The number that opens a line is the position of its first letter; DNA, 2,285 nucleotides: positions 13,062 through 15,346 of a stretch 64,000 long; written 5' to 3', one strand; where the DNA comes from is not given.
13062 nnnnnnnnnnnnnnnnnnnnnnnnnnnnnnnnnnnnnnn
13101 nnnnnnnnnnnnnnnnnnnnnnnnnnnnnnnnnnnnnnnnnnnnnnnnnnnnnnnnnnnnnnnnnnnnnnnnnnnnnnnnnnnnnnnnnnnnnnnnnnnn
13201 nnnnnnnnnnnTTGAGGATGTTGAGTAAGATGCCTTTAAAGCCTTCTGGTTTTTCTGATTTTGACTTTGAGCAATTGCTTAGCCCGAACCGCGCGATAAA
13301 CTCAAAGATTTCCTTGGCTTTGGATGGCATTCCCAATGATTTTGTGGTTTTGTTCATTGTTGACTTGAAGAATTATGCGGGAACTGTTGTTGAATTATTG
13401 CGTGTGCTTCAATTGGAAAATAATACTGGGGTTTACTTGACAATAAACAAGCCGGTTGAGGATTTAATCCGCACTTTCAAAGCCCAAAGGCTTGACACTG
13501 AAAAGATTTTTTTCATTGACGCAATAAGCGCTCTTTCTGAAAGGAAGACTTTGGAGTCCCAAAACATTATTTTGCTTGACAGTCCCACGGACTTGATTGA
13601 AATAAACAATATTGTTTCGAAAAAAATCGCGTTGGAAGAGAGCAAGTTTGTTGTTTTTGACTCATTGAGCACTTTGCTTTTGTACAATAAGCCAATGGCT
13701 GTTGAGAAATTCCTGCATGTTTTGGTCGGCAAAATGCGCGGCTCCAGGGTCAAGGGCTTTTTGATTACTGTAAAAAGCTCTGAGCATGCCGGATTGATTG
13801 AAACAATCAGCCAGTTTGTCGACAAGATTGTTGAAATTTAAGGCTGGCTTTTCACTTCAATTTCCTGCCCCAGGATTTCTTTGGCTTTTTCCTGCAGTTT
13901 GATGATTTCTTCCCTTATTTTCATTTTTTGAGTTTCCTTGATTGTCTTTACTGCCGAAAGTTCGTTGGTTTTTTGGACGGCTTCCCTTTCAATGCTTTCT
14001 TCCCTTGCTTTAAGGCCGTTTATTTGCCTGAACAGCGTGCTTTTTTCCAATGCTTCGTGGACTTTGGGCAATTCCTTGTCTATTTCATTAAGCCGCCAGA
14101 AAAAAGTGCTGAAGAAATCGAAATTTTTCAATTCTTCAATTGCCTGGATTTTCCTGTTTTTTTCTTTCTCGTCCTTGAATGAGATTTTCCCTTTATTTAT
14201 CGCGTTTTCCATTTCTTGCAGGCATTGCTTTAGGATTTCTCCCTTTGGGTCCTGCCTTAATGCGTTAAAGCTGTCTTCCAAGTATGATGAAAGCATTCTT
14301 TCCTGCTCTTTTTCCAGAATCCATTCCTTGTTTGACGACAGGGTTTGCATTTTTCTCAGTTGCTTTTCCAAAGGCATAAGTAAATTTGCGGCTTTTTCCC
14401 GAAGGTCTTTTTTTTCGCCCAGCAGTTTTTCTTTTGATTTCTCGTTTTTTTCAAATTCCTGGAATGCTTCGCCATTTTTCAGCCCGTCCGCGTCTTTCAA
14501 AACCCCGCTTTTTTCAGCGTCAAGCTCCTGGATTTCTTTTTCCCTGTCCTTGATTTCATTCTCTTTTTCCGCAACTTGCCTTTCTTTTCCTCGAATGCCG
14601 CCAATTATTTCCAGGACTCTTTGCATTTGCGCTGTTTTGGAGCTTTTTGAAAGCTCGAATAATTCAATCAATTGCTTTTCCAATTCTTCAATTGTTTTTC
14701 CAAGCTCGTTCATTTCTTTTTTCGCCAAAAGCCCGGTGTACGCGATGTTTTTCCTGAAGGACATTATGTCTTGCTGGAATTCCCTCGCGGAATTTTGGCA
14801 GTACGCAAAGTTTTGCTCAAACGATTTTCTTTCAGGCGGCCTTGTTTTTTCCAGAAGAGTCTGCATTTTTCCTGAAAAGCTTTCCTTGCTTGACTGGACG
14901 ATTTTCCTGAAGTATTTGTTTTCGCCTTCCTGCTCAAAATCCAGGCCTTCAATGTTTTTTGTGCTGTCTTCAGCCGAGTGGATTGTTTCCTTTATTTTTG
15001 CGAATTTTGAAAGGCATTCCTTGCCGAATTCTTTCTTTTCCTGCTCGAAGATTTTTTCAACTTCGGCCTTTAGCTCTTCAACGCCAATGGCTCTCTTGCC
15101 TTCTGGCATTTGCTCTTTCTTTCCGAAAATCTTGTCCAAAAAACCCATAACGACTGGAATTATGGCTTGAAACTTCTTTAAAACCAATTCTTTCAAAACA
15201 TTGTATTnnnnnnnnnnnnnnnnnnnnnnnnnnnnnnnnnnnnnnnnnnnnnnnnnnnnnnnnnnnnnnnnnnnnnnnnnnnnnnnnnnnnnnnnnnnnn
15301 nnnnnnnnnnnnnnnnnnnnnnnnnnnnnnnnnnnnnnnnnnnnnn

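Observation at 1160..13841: Non-canonical archaeal type IV filament locus mixing Tad-like and archaellum-like parts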

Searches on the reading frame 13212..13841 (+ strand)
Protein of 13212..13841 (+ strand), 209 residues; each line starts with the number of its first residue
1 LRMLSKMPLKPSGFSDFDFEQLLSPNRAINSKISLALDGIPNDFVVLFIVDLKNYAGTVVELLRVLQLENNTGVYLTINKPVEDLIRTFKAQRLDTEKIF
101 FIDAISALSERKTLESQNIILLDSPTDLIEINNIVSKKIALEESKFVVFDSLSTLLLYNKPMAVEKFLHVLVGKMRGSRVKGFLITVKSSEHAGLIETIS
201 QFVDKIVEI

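Call 5: search_protein_families(library=pfam, proteins=[window:13212-13841:+], max_evalue=0.1)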
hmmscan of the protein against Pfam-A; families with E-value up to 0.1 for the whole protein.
window:13212-13841:+ (209 aa): 4 families
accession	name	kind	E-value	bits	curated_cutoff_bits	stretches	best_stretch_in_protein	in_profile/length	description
PF24336.1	DUF7504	-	5.1e-08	34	27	1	120-209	82-179/179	Family of unknown function (DUF7504)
PF06745.19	ATPase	-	2.5e-07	30.8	26.6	1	69-195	47-171/231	KaiC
PF05763.18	DUF835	-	0.00033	20.9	33.1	1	124-171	57-104/136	Protein of unknown function (DUF835)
PF10141.14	ssDNA-exonuc_C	-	0.089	13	26.4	0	67-139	14-82/202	Single-strand DNA-specific exonuclease, C terminal domain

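Call 8: search_protein_families(library=ncbifam, proteins=[window:13212-13841:+], max_evalue=0.01)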
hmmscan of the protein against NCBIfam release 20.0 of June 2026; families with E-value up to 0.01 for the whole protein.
window:13212-13841:+ (209 aa): 2 families
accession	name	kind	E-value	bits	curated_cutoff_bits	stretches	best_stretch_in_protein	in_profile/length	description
NF006799.0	PRK09302.1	equivalog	0.0024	16.5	408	0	134-207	354-430/515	circadian clock protein KaiC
TIGR03877.1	thermo_KaiC_1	hypoth_equivalog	0.0065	16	307.25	1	71-191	51-174/238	KaiC domain-containing protein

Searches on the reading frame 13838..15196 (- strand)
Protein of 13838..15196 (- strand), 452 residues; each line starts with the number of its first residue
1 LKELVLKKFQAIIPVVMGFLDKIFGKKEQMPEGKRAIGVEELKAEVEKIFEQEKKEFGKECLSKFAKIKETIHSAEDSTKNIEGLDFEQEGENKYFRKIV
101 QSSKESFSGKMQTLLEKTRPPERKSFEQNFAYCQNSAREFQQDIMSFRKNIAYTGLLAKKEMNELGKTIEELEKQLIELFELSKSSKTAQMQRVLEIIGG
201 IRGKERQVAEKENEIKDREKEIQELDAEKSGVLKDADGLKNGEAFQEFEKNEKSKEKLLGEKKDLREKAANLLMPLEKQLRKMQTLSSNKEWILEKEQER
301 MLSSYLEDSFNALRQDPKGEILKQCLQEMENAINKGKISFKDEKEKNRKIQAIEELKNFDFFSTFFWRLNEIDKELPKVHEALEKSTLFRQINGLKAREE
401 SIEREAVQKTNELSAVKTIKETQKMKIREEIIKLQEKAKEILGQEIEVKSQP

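Call 5: search_protein_families(library=pfam, proteins=[window:13838-15196:-], max_evalue=0.1)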
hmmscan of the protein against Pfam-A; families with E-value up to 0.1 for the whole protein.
window:13838-15196:- (452 aa): 0 families

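Call 54: search_solved_structures(query=A4, max_evalue=1)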
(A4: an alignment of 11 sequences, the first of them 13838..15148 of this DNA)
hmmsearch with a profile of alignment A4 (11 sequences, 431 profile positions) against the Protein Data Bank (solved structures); distinct sequences matched with E-value up to 1: 23.
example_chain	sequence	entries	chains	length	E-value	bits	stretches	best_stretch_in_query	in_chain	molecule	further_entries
3o0z_A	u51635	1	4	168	0.019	17.2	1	135-240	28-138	Rho-associated protein kinase 1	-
8qox_B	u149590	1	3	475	0.029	16.5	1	112-221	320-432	Conserved membrane protein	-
7ab4_A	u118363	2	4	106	0.059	15.5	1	140-189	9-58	Predicted transcriptional regulator, XRE family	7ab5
7ab3_A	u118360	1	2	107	0.06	15.5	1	140-189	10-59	Predicted transcriptional regulator, XRE family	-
9hpz_A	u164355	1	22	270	0.061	15.5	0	168-233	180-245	Flagellin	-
6gap_A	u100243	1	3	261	0.14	14.3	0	163-221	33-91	Outer capsid protein sigma-1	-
2xg7_A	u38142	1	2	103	0.16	14.1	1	153-225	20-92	BONE MARROW STROMAL ANTIGEN 2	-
3nwh_A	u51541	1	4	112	0.18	13.9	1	153-225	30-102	Bone marrow stromal antigen 2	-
6w1s_B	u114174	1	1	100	0.22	13.6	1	148-224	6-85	Mediator of RNA polymerase II transcription subunit 4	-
6ds9_A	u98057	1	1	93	0.23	13.6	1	173-249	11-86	de novo designed three helix bundle GRa3D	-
3mqb_A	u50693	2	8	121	0.24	13.5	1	153-225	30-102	Bone marrow stromal antigen 2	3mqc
1llm_C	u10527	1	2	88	0.29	13.3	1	39-82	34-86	chimera of Zif23-GCN4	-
2wpr_A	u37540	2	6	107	0.33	13.1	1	342-426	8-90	TRIMERIC AUTOTRANSPORTER ADHESIN FRAGMENT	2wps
3j2o_A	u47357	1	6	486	0.33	13.1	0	145-214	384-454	Fibritin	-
2bsg_A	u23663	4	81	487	0.33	13.1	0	145-214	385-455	FIBRITIN | gpwac, fibritin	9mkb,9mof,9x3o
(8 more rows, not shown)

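Call 55: find_homologous_proteins(query=window:13838-15148:-, max_evalue=0.001)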
Query window:13838-15148:- (436 aa): 10 proteins with E <= 0.001 among 8000 candidates.
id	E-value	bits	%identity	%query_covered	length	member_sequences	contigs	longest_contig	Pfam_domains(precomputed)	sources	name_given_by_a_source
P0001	3.1e-263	891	100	100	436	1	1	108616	-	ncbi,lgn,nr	ncbi:MAG: hypothetical protein Q7R70_03185 [Candidatus Diapherotrites archaeon]|nr:hypothetical prot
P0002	2.7e-112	394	52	97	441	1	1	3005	-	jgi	jgi:hypothetical protein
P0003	7.1e-111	389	52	99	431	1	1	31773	-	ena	-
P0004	4.1e-108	380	50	99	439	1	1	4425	-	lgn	-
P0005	8.1e-106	372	49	100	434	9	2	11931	-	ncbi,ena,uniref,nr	ncbi:MAG TPA: hypothetical protein HA222_00555 [Candidatus Diapherotrites archaeon]|uniref:Uncharact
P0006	7.4e-101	356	50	89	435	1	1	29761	-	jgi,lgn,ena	-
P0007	7.5e-57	211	47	67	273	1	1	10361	-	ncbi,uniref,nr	ncbi:MAG: hypothetical protein J4478_03830 [Candidatus Diapherotrites archaeon]|uniref:Uncharacteriz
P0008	1.6e-36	144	30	100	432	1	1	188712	-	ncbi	-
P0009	1.6e-31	128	28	94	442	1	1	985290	-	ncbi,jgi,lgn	ncbi:MAG: hypothetical protein WC821_02205 [archaeon]|jgi:hypothetical protein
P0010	7.8e-29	119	28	85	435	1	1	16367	-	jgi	jgi:hypothetical protein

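Call 62: predict_structure(alignment_id=A6)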
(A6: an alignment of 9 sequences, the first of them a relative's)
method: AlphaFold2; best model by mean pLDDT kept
length: 436 residues; sequences in the alignment: 9
mean_pLDDT: 88.6   pTM: 0.54
mean pLDDT of the five models: 88.6, 87.5, 87.1, 86.9, 86.9
residues with pLDDT >= 90: 282; 70-90: 126; 50-70: 12; < 50: 16
segments of 3 or more residues with pLDDT < 50: 1-16
pLDDT, mean of each block of 10 residues (from residue 1): 41 53 89 90 90 95 90 68 84 94 85 91 92 87 90 95 92 89 93 96 96 95 88 92 93 90 94 90 93 90 93 93 91 94 91 92 88 89 96 97 95 92 84 73
secondary structure, 60 per line:
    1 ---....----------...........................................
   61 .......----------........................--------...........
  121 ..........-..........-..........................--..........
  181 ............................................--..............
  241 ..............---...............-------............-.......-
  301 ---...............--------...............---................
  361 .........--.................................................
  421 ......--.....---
elements in order: H4-7 E18-22 H23-67 H78-101 H110-130 H132-141 H143-168 H171-224 H227-254 H258-272 H280-291 H293-299 H304-318 H327-341 H345-369 H372-426 E429-433
